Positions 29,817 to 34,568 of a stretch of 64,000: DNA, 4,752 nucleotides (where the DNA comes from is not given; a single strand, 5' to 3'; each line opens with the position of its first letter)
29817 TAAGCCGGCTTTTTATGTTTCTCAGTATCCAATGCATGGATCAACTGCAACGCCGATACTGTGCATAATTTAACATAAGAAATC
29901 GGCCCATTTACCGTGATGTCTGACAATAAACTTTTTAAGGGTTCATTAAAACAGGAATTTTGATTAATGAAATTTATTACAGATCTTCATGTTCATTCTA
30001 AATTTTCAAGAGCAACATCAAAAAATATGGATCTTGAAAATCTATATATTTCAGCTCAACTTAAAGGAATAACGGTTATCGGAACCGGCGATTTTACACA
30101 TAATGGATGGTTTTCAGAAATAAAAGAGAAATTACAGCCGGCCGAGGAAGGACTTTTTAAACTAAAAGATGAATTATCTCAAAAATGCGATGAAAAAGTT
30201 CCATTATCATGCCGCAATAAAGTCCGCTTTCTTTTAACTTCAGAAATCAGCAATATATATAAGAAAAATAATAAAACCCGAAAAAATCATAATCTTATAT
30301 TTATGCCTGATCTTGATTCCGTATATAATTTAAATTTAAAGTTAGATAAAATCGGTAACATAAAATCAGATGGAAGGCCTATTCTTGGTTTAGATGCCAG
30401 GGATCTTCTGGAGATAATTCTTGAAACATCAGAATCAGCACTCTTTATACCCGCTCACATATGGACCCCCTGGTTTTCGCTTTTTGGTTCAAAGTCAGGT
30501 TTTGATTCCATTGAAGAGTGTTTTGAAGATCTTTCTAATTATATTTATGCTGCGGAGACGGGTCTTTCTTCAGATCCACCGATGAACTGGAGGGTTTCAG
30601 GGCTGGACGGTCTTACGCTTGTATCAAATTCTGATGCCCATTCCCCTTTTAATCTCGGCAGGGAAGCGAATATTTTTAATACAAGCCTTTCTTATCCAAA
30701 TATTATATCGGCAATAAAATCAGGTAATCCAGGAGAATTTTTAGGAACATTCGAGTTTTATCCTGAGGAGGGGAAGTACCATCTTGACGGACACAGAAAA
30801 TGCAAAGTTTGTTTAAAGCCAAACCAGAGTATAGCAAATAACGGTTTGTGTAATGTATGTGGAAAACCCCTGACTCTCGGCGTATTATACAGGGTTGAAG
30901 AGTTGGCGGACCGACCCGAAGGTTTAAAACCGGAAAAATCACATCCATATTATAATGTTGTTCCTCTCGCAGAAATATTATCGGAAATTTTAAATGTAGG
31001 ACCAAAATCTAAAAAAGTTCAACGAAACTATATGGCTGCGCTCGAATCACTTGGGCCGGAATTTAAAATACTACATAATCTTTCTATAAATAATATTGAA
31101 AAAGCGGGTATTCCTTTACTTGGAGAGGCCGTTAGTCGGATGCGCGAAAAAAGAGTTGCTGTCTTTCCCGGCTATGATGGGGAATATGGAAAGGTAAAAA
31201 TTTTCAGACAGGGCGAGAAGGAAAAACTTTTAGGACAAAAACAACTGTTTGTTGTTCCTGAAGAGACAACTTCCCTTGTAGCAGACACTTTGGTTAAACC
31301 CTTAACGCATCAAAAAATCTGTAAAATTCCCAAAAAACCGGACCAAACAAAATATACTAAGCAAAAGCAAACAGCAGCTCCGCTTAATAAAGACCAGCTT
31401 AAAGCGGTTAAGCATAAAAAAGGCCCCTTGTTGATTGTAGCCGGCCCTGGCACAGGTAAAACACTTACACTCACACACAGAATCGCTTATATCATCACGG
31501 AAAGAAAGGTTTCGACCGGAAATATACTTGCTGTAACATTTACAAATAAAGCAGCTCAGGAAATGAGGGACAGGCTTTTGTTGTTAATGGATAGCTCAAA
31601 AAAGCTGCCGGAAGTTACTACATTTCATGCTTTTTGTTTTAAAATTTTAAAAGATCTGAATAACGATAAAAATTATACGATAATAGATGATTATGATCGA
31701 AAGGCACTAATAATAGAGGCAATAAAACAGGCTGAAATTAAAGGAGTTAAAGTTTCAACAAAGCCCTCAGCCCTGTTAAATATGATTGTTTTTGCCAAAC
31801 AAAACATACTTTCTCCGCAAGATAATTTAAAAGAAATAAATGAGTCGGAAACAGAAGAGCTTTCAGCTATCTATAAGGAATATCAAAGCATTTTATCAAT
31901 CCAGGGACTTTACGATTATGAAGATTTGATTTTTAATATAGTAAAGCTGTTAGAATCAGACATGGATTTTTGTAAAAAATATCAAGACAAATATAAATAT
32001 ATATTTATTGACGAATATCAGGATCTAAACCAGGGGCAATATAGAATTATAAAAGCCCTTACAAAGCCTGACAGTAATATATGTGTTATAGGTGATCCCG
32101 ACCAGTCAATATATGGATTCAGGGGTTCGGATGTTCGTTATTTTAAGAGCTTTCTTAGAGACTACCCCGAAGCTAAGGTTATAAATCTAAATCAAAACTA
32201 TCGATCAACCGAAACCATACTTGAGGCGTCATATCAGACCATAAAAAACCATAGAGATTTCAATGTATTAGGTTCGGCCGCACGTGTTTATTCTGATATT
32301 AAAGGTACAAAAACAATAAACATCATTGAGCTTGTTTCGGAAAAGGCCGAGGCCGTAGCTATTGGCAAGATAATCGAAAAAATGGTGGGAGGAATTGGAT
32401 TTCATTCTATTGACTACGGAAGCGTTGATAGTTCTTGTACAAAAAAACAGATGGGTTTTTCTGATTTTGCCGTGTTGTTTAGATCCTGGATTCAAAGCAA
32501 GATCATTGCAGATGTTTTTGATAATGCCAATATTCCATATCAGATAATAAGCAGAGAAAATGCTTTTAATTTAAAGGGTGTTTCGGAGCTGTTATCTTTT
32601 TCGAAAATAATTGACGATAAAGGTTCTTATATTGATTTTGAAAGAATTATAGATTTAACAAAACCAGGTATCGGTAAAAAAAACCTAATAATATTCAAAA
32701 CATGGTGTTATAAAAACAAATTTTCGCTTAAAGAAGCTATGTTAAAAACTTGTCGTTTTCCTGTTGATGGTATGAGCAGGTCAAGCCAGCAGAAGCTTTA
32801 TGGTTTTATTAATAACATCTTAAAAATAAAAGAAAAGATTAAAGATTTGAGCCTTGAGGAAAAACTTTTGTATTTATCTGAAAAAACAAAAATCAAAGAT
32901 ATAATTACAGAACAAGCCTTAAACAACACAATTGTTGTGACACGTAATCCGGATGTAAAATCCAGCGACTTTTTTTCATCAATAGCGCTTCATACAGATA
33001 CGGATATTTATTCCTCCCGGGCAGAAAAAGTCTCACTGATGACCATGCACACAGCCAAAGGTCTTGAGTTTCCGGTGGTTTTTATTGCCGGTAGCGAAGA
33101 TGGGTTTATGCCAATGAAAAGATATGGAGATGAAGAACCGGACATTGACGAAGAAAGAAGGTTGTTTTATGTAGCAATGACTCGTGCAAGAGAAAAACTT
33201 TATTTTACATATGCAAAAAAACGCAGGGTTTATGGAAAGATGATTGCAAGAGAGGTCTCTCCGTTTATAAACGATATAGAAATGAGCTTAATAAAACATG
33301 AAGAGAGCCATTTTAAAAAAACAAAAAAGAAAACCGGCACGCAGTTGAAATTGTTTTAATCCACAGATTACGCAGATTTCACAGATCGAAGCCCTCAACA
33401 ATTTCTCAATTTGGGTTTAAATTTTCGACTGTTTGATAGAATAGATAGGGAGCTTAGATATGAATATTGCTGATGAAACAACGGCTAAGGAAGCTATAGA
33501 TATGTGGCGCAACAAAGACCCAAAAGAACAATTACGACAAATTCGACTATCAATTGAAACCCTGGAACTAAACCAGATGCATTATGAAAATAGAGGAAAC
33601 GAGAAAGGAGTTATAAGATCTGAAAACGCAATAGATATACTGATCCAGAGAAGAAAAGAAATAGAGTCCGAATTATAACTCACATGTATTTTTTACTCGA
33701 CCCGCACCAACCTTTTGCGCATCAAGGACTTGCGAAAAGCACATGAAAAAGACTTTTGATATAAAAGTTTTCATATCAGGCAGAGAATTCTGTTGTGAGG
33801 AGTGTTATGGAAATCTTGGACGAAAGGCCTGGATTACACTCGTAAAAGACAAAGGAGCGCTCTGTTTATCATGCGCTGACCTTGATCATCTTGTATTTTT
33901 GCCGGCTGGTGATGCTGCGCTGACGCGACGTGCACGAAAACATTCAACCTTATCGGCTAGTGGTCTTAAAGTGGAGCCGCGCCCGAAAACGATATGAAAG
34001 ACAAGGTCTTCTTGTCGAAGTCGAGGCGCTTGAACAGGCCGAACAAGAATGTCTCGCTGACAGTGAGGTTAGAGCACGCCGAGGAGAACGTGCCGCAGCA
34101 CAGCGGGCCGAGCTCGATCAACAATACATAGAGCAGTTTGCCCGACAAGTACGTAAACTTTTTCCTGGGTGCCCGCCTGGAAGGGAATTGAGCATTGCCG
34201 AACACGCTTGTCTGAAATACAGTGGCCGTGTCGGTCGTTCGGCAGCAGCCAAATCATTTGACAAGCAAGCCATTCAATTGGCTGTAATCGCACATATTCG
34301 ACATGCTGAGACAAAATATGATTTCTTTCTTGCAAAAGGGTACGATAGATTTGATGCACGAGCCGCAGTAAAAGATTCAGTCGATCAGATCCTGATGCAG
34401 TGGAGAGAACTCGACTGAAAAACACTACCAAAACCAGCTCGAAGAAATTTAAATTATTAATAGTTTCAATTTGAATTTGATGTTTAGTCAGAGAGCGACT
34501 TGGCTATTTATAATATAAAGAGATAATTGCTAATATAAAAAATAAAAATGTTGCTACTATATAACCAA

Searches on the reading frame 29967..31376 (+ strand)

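Call 34: search_protein_families(library=pfam, proteins=[window:29967-31376:+], max_evalue=10)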
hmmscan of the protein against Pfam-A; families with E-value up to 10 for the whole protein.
window:29967-31376:+ (470 aa): 4 families
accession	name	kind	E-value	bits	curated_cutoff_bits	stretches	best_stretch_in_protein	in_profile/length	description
PF13263.12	PHP_C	-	0.015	15.3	21.3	1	215-254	15-55/56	PHP-associated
PF13870.11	CCDC113_CCDC96_CC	-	0.071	13.3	31.6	1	50-117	80-144/177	CCDC113/CCDC96, coiled-coil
PF18508.7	zf_C2H2_13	-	0.12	12.4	26.5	1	293-306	18-31/42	Zinc finger domain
PF18912.6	DZR_2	-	0.13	12.6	27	1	275-303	20-47/56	Double zinc ribbon domain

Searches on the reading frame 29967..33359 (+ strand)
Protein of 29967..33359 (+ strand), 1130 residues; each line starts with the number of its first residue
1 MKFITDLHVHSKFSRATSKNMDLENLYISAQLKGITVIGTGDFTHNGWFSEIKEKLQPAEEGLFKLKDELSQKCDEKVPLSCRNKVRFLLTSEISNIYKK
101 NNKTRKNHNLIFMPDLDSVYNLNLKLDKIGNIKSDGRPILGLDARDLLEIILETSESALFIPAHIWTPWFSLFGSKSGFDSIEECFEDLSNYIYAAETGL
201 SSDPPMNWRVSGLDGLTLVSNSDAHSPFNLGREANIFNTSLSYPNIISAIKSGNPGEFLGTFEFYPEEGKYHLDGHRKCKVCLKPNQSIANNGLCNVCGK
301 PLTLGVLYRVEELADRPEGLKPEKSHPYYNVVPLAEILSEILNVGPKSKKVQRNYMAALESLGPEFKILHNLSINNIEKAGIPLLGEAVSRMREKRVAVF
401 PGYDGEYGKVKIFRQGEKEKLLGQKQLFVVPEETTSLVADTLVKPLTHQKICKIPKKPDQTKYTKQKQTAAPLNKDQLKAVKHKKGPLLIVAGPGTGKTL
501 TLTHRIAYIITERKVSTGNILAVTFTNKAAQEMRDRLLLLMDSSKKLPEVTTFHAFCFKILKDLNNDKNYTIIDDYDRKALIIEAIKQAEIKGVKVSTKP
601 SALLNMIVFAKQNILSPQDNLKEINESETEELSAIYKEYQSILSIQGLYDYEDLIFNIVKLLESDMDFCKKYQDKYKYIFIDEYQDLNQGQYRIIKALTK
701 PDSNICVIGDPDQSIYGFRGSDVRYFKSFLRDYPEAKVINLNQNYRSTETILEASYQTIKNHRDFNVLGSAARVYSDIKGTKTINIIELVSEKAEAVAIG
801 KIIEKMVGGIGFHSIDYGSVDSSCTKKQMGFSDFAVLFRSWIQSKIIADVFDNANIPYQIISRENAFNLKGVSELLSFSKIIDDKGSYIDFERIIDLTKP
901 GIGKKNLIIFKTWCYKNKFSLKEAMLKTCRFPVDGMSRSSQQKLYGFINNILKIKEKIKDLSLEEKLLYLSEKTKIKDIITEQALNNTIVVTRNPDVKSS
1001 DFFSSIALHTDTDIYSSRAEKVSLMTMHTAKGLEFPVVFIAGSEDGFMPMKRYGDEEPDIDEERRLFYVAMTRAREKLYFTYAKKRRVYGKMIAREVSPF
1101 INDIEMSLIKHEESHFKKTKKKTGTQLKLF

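Call 8: search_protein_families(library=pfam, proteins=[window:29967-33359:+], max_evalue=0.01)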
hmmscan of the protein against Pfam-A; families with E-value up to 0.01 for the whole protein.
window:29967-33359:+ (1130 aa): 8 families
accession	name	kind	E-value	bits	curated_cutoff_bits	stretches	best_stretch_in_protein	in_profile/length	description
PF00580.27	UvrD-helicase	-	5.2e-78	262.9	23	1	473-734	1-271/271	UvrD/REP helicase N-terminal domain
PF13361.12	UvrD_C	-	7e-47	161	25.6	1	739-1084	1-349/350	UvrD-like helicase C-terminal domain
PF13245.12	AAA_19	-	1e-25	90.9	25.1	1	477-719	1-134/134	AAA domain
PF13538.12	UvrD_C_2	-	6e-11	42.5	27.4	1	1023-1080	3-51/52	UvrD-like helicase C-terminal domain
PF01443.25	Viral_helicase1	-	2.3e-09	37.9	21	1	672-724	57-109/228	Viral superfamily 1 RNA helicase core domain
PF13604.12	AAA_30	-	3.5e-06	27.3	27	1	473-537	2-66/191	AAA domain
PF13086.12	AAA_11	-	4.3e-06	27.1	27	1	473-550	2-84/257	AAA domain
PF04851.21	ResIII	-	0.00069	20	22.5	0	477-550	15-84/164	Type III restriction enzyme, res subunit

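Call 10: search_protein_families(library=padloc, proteins=[window:29967-33359:+], max_evalue=0.01)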
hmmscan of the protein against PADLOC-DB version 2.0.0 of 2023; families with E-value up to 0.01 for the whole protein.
window:29967-33359:+ (1130 aa): 51 families (the best 25 are shown)
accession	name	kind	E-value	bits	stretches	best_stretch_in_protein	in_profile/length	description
PDLC00132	GajB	-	4e-96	321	1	473-1105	4-624/625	UrvD helicase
PDLC00114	GajB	-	5.8e-88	294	2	471-806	6-346/635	UrvD helicase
PDLC03802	RTasHel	-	1.8e-86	289.5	2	472-982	5-451/675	DRT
PDLC00117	GajB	-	3e-78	261.8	1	465-1108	8-600/604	UrvD helicase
PDLC00127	GajB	-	5e-55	185.1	2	471-795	7-325/594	UrvD helicase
PDLC00121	GajB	-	3.1e-48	162.6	2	474-755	7-279/565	UrvD helicase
PDLC00103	GajB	-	5.6e-48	162.3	2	472-807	16-339/612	UrvD helicase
PDLC00119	GajB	-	8.6e-46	155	2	489-753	19-294/565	UrvD helicase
PDLC00123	GajB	-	2.7e-44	149.7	2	473-790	5-289/540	UrvD helicase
PDLC00107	GajB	-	7.9e-43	144.9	2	468-805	11-338/587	UrvD helicase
PDLC00129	GajB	-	3e-40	136.4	2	467-761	6-311/594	UrvD helicase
PDLC00130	GajB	-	1.2e-39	134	2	473-781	4-312/589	UrvD helicase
PDLC00122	GajB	-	1.4e-39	134.4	2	476-762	8-250/502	UrvD helicase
PDLC00110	GajB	-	1.8e-38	130.6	3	629-762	224-364/725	UrvD helicase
PDLC00104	GajB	-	8.9e-36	121.7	2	477-750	7-239/574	UrvD helicase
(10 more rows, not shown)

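Call 33: search_protein_families(library=ncbifam, proteins=[window:29967-33359:+], max_evalue=0.001)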
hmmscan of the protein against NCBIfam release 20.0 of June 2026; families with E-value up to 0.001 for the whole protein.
window:29967-33359:+ (1130 aa): 18 families
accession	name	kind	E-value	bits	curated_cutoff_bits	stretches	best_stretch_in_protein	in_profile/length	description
TIGR01073.1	pcrA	equivalog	4.3e-143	478.3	911.2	1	472-1121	4-647/725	DNA helicase PcrA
NF008743.0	PRK11773.1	equivalog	3.8e-117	392.5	965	1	472-1112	9-644/720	DNA helicase II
TIGR01074.1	rep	equivalog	5.2e-117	391.8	951.45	1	473-1121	2-650/668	DNA helicase Rep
TIGR01075.1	uvrD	equivalog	2e-111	373.5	1144.45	1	473-1111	5-638/715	DNA helicase II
NF008172.0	PRK10919.1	equivalog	9.5e-87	291.8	1168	2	473-956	3-468/673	DNA helicase Rep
TIGR00375.1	TIGR00375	hypoth_equivalog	2.5e-47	162.1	326.6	1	6-410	3-374/374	TIGR00375 family protein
NF008276.0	PRK11054.1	equivalog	3.5e-43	148.1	543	3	467-589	191-314/684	DNA helicase IV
TIGR02785.1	addA_Gpos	equivalog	6.4e-41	140.2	707.65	4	634-755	343-476/1234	helicase-exonuclease AddAB subunit AddA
TIGR00609.1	recB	equivalog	2.1e-38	132.1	696.05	2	604-1085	296-815/1175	exodeoxyribonuclease V subunit beta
NF010485.0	PRK13909.1-2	equivalog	1.1e-23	83.4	650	2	630-755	282-420/909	RecB-like helicase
TIGR02784.1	addA_alphas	equivalog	2.5e-22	79.1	860.75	2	634-761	346-495/1138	double-strand break repair helicase AddA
NF041464.1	HelD_BACSU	equivalog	1.3e-19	69.6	419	1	560-766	431-637/779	RNA polymerase recycling motor HelD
NF010487.0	PRK13909.1-4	equivalog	6.4e-19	67.7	759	2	649-809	301-472/924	RecB-like helicase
NF008128.0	PRK10876.1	equivalog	2.1e-16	58.8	1697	1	651-760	351-462/1181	exodeoxyribonuclease V subunit beta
NF041254.1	motor_HelR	exception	3.9e-11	42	750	0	653-770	496-611/706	RNA polymerase recycling motor ATPase HelR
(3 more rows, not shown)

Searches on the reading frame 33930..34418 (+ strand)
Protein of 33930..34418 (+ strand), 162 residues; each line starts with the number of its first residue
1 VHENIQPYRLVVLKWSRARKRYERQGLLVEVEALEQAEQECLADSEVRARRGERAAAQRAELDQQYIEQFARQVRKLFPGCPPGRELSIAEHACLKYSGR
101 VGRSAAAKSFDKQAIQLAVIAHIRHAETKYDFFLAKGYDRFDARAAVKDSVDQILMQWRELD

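Call 8: search_protein_families(library=pfam, proteins=[window:33930-34418:+], max_evalue=0.01)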
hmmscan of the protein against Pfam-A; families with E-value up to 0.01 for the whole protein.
window:33930-34418:+ (162 aa): 1 family
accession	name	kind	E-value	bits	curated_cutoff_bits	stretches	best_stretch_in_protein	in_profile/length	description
PF10056.14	DUF2293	-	1.8e-25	89.3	25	1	74-159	2-85/85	Uncharacterized conserved protein (DUF2293)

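Call 10: search_protein_families(library=padloc, proteins=[window:33930-34418:+], max_evalue=0.01)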
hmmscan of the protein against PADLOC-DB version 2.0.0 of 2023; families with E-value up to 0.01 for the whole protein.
window:33930-34418:+ (162 aa): 0 families
